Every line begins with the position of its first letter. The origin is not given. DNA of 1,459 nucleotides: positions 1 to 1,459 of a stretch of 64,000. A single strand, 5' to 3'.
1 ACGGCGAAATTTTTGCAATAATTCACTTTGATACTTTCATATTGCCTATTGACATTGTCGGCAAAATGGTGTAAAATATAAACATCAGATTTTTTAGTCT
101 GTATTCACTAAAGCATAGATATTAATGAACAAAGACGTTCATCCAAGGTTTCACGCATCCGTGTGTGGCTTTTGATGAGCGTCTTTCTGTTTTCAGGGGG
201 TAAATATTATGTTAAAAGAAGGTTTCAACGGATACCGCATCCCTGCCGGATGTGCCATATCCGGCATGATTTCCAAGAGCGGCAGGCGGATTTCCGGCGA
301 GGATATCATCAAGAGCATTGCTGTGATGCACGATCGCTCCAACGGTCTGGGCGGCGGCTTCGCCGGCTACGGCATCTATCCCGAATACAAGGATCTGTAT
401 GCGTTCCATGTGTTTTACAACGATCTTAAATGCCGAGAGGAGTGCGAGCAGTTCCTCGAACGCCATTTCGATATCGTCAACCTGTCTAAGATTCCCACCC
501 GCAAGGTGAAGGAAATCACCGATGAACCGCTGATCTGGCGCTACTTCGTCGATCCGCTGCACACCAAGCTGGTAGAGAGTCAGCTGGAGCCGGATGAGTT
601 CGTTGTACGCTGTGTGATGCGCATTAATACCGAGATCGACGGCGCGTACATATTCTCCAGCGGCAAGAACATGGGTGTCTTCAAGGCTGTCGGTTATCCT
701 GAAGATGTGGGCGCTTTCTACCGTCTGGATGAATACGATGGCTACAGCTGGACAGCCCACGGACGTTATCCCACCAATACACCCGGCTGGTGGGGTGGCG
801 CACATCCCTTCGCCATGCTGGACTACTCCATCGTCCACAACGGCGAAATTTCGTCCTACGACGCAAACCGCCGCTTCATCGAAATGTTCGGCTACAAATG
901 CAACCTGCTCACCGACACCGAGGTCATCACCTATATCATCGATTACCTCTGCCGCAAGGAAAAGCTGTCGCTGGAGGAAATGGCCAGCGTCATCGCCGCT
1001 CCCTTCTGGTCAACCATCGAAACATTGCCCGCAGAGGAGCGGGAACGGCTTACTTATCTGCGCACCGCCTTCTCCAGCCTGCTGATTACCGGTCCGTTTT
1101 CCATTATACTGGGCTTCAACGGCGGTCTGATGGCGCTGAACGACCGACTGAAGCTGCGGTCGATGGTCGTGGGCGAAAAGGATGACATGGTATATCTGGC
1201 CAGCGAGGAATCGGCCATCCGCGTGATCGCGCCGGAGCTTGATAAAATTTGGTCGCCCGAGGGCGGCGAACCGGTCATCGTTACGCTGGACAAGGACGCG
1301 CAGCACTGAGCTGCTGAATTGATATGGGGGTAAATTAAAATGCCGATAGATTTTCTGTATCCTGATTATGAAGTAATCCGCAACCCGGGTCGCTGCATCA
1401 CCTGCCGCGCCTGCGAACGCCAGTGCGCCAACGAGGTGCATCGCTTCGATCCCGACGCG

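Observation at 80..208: Leader of the split glutamate-synthase operon has a terminator/anti-terminator pair with an ANTAR-like hexaloop; an AmiR/NasT-type ANTAR protein follows glnA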

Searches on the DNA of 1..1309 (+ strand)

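Call 6: search_rna_families(source=window, start=1, end=300, threshold=evalue, max_evalue=10, show_alignments=3)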
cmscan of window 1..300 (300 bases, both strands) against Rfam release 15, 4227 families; matches with E-value up to 10: 5.
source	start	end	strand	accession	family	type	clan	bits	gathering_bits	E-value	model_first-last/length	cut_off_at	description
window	13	74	+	RF01428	snoR128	Gene; snRNA; snoRNA; CD-box;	-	16.9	40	9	1-91/91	no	small nucleolar RNA snoR128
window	32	120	+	RF00396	SNORA13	Gene; snRNA; snoRNA; HACA-box;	CL00028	16.7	53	1.7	1-134/134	no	Small nucleolar RNA SNORA13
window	42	122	+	RF01614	ceN110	Gene; snRNA; snoRNA; HACA-box;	-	14.8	50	5.1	1-126/126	no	Caenorhabditis snoRNA ceN110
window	85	116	-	RF00087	SNORD26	Gene; snRNA; snoRNA; CD-box;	CL00050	13.3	44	5.9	40-71/76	no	Small nucleolar RNA SNORD26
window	164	215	+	RF01832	ROSE_2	Cis-reg; thermoregulator;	-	13.1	65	4.9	1-73/73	no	Repression of heat shock gene expression (ROSE) element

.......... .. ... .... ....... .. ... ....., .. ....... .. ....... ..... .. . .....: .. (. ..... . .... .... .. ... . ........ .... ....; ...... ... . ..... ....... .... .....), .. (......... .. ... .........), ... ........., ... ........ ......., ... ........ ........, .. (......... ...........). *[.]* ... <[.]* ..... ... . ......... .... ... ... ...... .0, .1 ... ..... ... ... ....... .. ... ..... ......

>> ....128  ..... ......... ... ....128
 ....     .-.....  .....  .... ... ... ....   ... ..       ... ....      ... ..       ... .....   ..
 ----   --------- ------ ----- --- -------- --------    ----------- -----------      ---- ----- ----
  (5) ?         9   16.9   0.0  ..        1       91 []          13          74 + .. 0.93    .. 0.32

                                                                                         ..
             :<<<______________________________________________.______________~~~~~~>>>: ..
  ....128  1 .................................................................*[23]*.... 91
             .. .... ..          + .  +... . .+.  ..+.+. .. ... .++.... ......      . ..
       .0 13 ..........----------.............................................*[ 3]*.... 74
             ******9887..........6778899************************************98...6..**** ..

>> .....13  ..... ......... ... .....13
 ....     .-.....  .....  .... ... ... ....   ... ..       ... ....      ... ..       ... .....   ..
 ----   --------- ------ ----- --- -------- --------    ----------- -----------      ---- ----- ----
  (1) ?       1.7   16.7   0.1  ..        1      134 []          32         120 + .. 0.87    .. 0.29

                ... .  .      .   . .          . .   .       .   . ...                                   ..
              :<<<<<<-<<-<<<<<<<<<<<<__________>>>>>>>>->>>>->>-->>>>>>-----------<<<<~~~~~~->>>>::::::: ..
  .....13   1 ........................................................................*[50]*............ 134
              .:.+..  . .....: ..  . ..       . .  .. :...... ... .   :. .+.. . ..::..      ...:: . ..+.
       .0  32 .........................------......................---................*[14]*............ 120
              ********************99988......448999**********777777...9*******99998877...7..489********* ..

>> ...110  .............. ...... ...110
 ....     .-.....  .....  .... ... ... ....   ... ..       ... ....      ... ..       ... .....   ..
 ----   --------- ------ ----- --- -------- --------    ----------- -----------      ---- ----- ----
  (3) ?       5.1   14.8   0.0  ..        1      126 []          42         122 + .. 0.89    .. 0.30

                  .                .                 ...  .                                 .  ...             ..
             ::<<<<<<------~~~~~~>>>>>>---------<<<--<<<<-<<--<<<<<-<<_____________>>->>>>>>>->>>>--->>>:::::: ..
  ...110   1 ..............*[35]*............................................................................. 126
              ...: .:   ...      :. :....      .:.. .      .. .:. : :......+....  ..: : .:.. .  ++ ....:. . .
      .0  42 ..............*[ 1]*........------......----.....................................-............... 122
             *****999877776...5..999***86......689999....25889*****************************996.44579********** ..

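Call 59: search_with_rna_model(model_id=R1, sources=[L001, L002, L003, L005, L006, L007, L008, L009, L010, L011, L014, L016, L017, L019, L020, L021, L022, L023, L024, L025, L026, L027, L028, L029, L030, L031, L032, L033, L034, L035, L036, L038, L039, L041, L042, L043, L044, L045, L046, L049, L050, L051, L052, L053, L054, L056, L057, L058, L059, L060, L061, L062, L063, L064, L065, L066, L067, L069, L070, L072, L073, L074, L075, L077, L078, L079, L080], max_evalue=10, show_alignments=6)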
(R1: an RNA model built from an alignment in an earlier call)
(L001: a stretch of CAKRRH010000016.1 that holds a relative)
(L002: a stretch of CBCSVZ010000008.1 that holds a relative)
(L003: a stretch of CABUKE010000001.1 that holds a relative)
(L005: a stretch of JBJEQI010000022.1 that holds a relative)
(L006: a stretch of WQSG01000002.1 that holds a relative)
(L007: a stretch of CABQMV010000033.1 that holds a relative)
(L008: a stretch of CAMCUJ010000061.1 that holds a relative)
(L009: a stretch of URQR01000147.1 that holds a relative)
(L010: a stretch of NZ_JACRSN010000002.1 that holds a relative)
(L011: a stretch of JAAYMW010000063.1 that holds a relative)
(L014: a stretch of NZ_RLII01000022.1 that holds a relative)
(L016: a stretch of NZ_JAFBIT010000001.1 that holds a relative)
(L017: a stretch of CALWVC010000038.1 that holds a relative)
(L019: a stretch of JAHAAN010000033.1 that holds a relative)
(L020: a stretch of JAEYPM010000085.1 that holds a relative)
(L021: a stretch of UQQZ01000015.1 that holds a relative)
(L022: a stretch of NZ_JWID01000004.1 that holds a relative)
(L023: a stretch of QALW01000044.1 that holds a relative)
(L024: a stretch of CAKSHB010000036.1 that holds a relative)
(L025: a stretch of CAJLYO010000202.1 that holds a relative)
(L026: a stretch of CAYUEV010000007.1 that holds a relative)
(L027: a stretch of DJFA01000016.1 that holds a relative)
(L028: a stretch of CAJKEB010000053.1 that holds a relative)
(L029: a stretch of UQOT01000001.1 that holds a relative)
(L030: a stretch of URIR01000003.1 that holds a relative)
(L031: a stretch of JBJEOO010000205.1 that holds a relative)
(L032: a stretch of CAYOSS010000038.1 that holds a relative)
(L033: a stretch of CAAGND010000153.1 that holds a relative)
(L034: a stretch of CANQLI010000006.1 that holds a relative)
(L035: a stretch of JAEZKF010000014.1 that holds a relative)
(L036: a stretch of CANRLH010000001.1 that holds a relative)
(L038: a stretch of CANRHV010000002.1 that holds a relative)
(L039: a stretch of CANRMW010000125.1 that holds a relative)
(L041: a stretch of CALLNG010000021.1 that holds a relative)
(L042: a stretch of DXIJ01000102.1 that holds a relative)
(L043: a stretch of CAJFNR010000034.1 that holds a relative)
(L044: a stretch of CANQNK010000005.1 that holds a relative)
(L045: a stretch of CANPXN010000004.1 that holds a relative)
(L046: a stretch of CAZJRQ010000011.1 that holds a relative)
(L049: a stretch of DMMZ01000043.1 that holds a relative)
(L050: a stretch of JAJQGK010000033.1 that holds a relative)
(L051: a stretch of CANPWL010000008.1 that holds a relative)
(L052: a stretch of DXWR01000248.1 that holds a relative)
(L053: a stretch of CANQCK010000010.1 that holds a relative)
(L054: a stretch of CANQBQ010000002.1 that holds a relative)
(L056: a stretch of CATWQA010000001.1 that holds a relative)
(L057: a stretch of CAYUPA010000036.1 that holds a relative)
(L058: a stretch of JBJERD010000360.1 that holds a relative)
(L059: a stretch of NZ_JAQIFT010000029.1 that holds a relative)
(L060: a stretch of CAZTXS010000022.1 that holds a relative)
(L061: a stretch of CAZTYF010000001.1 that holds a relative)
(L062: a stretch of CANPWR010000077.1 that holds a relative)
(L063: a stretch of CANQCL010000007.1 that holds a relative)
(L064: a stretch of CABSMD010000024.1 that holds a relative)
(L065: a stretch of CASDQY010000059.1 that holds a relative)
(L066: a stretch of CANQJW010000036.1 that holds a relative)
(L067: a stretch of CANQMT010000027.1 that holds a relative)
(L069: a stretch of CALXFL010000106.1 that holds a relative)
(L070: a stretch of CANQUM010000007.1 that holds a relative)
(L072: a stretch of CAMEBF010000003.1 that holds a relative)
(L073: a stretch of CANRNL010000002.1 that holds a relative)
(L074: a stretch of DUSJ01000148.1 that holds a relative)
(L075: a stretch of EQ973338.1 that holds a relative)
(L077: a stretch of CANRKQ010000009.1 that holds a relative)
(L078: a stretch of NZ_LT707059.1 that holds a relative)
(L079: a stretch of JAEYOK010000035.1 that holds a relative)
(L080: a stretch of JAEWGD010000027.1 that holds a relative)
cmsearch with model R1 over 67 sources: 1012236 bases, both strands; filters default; matches with E-value up to 10: 86.
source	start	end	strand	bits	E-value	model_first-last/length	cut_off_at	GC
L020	3411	3451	+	26.9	0.00073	1-40/40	no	0.24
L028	162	199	+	23.4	0.006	1-40/40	no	0.29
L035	6624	6672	+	23.2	0.0067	1-40/40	no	0.45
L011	1647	1691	+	23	0.0075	1-40/40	no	0.47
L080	8491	8532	-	22.3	0.012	1-40/40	no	0.31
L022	8867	8901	+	20.4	0.037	1-40/40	no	0.37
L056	8875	8912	+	20.4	0.037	1-40/40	no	0.34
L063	8514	8555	-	20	0.046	1-40/40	no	0.33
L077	8515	8556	-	20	0.046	1-40/40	no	0.31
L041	4321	4353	+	19.8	0.053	1-40/40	no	0.33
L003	6389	6427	-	19.6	0.059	1-40/40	no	0.44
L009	122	159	+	19.5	0.063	1-40/40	no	0.45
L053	8515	8556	-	19.1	0.082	1-40/40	no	0.31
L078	8820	8869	+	18.4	0.12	1-40/40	no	0.66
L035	8905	8934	+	18.4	0.12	1-40/40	no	0.4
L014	8855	8909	+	18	0.15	1-40/40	no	0.36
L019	1296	1329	+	18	0.16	1-40/40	no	0.38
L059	8909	8934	+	17.9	0.16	1-40/40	no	0.35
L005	2743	2790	+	17.8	0.18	1-40/40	no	0.29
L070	8519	8559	-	17.7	0.19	1-40/40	no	0.34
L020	12605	12635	+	17.5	0.21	1-40/40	no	0.35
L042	24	85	+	17.2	0.25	1-40/40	no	0.42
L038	8840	8877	+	17.1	0.26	1-40/40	no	0.39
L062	793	835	-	17.1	0.27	1-40/40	no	0.3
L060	8557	8599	-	16.9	0.3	1-40/40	no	0.35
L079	8880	8908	+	16.8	0.32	1-40/40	no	0.41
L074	560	588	+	16.8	0.32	1-40/40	no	0.41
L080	8713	8743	+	16.7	0.35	1-40/40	no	0.35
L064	6690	6721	+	16.1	0.5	1-40/40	no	0.44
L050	8887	8916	+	15.6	0.67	1-40/40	no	0.2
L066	3417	3458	-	15.5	0.72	1-40/40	no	0.33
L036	8468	8498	-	15.4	0.76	1-40/40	no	0.39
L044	8464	8494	-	15.4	0.76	1-40/40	no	0.39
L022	6434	6465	-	15.4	0.78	1-40/40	no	0.28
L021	6264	6294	-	15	0.96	1-40/40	no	0.55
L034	8486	8517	-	14.7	1.2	1-40/40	no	0.34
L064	1823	1856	-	14.7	1.2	1-40/40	no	0.44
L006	5346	5380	+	14.6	1.2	1-40/40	no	0.54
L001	8822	8869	+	14.4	1.4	1-40/40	no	0.35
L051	8525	8562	-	14.4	1.4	1-40/40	no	0.34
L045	8671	8702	-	14.3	1.5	1-40/40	no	0.38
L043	8693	8736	-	14.2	1.5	1-40/40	no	0.59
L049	8754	8786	-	14.1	1.6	1-40/40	no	0.45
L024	626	659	+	14.1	1.6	1-40/40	no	0.35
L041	4101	4134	-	14.1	1.7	1-40/40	no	0.41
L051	7225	7260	-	14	1.8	1-40/40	no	0.39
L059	8686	8715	-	14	1.8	1-40/40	no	0.4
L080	8856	8888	+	13.9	1.9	1-40/40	no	0.36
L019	971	1006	-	13.9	1.9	1-40/40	no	0.5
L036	8848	8871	+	13.8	2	1-40/40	no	0.42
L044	8845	8868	+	13.8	2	1-40/40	no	0.42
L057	4267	4302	-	13.8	2.1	1-40/40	no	0.53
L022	8659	8692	-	13.6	2.3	1-40/40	no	0.29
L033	8683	8725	-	13.4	2.5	1-40/40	no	0.47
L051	6321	6356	-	13.4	2.5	1-40/40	no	0.44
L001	16590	16622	-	13.4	2.6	1-40/40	no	0.48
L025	1136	1167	+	13.4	2.6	1-40/40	no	0.38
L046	8812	8849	+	13.4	2.6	1-40/40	no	0.37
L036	6257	6297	-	13.2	2.9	1-40/40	no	0.46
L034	6278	6312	-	13.2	2.9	1-40/40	no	0.4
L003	8652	8686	-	13.2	3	1-40/40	no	0.43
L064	6476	6506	-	13.1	3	1-40/40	no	0.52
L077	6316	6348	-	12.8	3.6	1-40/40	no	0.39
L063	6315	6344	-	12.8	3.6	1-40/40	no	0.37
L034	8843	8867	+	12.8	3.8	1-40/40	no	0.4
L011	1424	1469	-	12.7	4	1-40/40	no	0.3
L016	6290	6325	-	12.6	4.1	1-40/40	no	0.53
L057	1977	2015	-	12.5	4.5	1-40/40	no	0.51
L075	5333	5357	-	12.4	4.6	1-40/40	no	0.48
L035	6484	6529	-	12.4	4.8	1-40/40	no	0.33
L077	12209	12247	+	12.4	4.8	1-40/40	no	0.46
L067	4882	4924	+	12.2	5.2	1-40/40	no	0.65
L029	8871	8906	+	12.1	5.6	1-40/40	no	0.39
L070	7959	7990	+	12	6.1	1-40/40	no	0.44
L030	8839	8875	+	12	6.2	1-40/40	no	0.32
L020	3171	3229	-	11.9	6.5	1-40/40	no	0.36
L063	7948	7980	+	11.8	6.7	1-40/40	no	0.45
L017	2633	2685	-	11.8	7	1-40/40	no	0.4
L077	4813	4852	-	11.7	7.4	1-40/40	no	0.32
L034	487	521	-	11.6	7.4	1-40/40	no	0.43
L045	3727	3766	+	11.6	7.4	1-40/40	no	0.5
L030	11876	11912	+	11.4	8.5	1-40/40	no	0.59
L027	14095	14129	-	11.4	8.6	1-40/40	no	0.34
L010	8691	8723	-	11.4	8.7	1-40/40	no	0.52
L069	1239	1269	-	11.3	9.4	1-40/40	no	0.52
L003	1615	1647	-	11.2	9.8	1-40/40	no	0.52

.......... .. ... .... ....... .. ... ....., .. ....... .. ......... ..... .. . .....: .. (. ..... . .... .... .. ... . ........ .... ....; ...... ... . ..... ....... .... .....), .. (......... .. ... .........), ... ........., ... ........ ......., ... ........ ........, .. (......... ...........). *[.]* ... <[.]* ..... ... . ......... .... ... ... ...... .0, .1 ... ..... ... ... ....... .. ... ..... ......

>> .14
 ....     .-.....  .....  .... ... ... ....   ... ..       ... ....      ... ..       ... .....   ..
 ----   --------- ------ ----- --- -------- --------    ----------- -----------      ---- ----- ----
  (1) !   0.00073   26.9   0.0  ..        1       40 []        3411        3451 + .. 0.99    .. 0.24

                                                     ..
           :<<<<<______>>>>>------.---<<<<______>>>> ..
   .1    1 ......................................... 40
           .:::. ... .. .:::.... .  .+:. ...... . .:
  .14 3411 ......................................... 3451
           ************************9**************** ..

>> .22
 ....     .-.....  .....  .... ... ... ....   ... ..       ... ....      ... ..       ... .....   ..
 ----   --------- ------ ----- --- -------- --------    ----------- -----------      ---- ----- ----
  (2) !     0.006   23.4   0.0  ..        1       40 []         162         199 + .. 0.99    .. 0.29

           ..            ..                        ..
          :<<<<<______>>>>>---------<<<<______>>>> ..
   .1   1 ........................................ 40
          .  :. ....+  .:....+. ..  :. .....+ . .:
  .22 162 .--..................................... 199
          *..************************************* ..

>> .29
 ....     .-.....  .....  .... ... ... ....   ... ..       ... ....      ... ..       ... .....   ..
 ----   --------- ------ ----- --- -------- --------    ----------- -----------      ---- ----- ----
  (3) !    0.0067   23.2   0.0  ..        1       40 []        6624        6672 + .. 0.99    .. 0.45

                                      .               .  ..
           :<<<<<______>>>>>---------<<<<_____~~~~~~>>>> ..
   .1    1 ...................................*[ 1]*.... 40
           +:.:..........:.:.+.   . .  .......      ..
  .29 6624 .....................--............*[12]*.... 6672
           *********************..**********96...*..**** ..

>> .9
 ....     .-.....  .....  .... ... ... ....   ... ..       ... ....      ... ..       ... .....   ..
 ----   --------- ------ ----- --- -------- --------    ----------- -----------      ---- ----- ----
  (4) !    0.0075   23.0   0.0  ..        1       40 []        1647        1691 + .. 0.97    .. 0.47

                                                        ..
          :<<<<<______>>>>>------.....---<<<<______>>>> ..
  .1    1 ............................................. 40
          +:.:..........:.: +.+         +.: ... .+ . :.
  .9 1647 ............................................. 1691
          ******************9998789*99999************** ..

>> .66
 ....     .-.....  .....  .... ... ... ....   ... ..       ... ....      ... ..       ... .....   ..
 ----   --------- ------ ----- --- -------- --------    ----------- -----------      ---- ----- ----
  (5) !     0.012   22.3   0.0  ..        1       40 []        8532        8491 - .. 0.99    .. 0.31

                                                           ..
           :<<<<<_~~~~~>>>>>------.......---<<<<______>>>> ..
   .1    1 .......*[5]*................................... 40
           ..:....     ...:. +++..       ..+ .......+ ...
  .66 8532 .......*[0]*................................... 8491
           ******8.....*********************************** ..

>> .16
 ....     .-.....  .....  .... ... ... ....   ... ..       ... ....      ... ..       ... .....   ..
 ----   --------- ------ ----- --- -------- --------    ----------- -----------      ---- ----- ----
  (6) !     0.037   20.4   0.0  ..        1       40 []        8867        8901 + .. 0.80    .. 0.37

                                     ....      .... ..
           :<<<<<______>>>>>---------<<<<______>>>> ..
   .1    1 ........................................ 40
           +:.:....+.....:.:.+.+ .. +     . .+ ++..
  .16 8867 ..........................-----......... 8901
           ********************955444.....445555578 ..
